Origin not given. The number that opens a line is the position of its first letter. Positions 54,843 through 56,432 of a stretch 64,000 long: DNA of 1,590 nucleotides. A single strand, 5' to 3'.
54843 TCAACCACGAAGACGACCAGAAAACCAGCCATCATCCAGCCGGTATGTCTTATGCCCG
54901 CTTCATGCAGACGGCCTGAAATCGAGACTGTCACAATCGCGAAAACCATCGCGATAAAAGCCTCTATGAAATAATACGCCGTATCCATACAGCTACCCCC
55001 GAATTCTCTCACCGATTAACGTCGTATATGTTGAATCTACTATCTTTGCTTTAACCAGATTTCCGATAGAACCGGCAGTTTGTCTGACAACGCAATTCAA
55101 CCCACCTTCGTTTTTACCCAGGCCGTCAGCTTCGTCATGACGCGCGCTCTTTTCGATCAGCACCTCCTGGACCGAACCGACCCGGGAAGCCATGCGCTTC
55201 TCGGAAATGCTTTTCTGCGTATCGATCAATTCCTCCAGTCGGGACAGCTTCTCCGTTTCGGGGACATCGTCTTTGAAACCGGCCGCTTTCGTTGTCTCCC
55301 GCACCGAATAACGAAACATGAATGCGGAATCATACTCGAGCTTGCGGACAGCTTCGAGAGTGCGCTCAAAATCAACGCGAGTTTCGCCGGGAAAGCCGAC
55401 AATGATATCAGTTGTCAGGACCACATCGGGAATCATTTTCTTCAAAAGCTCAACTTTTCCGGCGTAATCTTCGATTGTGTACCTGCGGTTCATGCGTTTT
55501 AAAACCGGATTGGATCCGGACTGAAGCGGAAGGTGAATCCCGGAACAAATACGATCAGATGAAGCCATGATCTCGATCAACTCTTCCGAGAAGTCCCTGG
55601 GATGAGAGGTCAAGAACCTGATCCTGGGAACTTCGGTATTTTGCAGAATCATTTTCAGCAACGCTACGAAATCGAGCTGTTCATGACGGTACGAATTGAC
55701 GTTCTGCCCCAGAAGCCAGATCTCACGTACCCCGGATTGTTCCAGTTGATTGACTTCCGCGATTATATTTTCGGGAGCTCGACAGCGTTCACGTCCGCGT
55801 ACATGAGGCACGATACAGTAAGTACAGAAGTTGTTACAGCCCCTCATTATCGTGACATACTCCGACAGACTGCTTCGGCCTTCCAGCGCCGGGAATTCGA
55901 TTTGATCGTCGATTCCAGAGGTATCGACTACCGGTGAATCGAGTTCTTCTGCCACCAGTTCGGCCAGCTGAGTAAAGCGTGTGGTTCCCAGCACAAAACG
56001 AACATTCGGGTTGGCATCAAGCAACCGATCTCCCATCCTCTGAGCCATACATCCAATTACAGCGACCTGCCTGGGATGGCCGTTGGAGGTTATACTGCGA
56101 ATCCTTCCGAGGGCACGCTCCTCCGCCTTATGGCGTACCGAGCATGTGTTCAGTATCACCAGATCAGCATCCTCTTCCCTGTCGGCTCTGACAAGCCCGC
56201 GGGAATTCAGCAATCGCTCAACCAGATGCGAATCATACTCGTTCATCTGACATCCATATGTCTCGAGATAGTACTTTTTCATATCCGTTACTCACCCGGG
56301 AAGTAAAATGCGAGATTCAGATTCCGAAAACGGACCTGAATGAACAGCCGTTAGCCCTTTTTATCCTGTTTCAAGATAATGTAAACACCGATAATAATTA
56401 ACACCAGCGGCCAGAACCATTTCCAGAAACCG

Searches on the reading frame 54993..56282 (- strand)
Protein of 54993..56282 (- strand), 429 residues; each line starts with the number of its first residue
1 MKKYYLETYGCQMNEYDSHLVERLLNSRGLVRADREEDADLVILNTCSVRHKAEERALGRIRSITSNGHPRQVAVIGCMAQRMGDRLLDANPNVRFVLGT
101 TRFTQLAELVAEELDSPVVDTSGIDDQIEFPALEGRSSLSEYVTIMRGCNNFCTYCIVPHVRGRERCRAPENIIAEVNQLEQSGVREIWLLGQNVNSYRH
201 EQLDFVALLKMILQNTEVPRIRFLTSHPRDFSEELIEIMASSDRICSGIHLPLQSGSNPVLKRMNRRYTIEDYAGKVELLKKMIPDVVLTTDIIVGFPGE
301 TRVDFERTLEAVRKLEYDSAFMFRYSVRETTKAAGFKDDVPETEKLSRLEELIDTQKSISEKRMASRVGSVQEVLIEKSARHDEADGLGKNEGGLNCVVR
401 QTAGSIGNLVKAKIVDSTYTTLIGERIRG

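Call 36: search_protein_families(library=pfam, proteins=[window:54993-56282:-], max_evalue=0.00001)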
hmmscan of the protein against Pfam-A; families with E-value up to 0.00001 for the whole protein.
window:54993-56282:- (429 aa): 3 families
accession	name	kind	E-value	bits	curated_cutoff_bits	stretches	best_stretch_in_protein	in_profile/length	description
PF04055.27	Radical_SAM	-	2.1e-31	109.8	29.5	1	144-311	2-165/166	Radical SAM superfamily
PF00919.26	UPF0004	-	2.3e-28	98.5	27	1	3-99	1-98/98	Uncharacterized protein family UPF0004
PF01938.26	TRAM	-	2e-07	31.2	21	1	366-425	2-59/61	TRAM domain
